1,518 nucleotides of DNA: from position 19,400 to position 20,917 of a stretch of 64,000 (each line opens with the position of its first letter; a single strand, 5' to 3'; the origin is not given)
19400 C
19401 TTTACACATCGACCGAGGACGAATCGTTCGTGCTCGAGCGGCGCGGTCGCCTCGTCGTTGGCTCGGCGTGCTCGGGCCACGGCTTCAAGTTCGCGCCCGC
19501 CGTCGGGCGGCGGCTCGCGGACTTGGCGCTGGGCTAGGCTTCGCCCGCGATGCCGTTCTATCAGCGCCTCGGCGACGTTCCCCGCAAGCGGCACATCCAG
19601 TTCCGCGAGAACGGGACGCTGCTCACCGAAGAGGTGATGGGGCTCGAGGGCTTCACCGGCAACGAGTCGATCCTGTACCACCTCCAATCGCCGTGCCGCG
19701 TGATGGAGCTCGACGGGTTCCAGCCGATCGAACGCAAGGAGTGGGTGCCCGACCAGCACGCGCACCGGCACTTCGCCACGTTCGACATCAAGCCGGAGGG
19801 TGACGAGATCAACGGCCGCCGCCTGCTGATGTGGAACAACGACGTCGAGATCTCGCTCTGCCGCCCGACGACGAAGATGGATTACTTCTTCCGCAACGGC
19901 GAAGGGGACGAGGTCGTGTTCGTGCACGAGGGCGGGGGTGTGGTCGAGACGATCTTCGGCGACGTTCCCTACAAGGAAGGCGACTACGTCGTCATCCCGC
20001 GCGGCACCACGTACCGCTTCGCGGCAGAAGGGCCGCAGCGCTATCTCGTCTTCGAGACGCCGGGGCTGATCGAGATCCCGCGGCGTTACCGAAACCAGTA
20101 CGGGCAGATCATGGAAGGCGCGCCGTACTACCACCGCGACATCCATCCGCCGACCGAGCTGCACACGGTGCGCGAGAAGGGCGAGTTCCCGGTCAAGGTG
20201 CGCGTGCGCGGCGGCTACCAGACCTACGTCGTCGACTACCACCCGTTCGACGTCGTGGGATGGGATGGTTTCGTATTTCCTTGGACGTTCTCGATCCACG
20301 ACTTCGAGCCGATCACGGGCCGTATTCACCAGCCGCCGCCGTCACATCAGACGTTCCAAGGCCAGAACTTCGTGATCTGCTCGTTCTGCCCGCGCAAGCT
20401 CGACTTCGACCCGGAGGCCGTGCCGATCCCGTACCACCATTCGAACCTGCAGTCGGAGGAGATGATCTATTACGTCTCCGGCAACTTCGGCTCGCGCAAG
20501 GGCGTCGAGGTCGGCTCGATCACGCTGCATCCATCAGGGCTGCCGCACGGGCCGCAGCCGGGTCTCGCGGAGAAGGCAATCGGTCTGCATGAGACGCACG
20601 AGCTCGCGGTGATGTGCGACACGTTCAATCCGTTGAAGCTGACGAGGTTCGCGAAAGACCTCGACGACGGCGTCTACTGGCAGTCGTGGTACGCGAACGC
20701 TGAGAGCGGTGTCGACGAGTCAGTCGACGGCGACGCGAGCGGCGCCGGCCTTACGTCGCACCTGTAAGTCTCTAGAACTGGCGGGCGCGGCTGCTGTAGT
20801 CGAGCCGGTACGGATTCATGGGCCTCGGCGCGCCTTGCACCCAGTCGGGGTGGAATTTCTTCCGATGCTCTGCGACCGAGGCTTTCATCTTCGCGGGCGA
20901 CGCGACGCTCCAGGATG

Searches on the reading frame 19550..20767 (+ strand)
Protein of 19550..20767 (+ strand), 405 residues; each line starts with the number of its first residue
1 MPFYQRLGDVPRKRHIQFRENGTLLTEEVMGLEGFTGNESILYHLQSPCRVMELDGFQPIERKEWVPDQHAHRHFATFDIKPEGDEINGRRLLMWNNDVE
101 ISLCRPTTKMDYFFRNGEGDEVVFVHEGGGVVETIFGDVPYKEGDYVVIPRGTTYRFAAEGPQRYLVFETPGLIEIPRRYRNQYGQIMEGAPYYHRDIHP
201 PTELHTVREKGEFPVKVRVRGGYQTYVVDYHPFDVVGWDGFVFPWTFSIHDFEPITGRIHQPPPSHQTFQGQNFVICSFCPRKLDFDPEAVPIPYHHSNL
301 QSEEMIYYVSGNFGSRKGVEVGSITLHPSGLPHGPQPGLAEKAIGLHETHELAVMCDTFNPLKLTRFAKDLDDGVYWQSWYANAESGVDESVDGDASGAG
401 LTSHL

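Call 56: find_encoding_contigs(protein=window:19550-20767:+, flank=10000, max_places=1)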
Protein window:19550-20767:+ (405 aa): 4 contigs read that carry it; 1 place shown.
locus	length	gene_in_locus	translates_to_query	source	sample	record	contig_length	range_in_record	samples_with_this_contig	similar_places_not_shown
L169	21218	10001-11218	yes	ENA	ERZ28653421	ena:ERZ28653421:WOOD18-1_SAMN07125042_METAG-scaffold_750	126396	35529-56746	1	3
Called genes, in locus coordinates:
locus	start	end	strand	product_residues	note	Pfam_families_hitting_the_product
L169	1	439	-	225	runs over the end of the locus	-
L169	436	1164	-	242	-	PF01209:Ubie_methyltran, PF13489:Methyltransf_23, PF13847:Methyltransf_31, PF08241:Methyltransf_11, PF08242:Methyltransf_12, PF13649:Methyltransf_25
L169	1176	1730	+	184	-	-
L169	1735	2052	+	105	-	-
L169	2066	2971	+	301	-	PF01619:Pro_dh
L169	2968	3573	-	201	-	PF13489:Methyltransf_23, PF13847:Methyltransf_31 (weak), PF08241:Methyltransf_11, PF08242:Methyltransf_12, PF13649:Methyltransf_25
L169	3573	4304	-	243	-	PF00106:adh_short, PF08659:KR, PF13561:adh_short_C2, PF23441:SDR (weak)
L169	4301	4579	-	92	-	-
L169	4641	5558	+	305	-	PF00892:EamA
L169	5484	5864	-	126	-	-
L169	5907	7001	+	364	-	PF00903:Glyoxalase, PF13669:Glyoxalase_4 (weak), PF14696:Glyoxalase_5, PF00903:Glyoxalase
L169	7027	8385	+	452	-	PF01545:Cation_efflux, PF16916:ZT_dimer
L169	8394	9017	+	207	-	PF01557:FAA_hydrolase (weak)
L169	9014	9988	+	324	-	PF01266:DAO, PF02737:3HCDH_N (faint), PF13450:NAD_binding_8 (weak)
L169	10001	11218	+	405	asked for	PF20510:HgmA_N, PF07883:Cupin_2 (weak), PF04209:HgmA_C (faint)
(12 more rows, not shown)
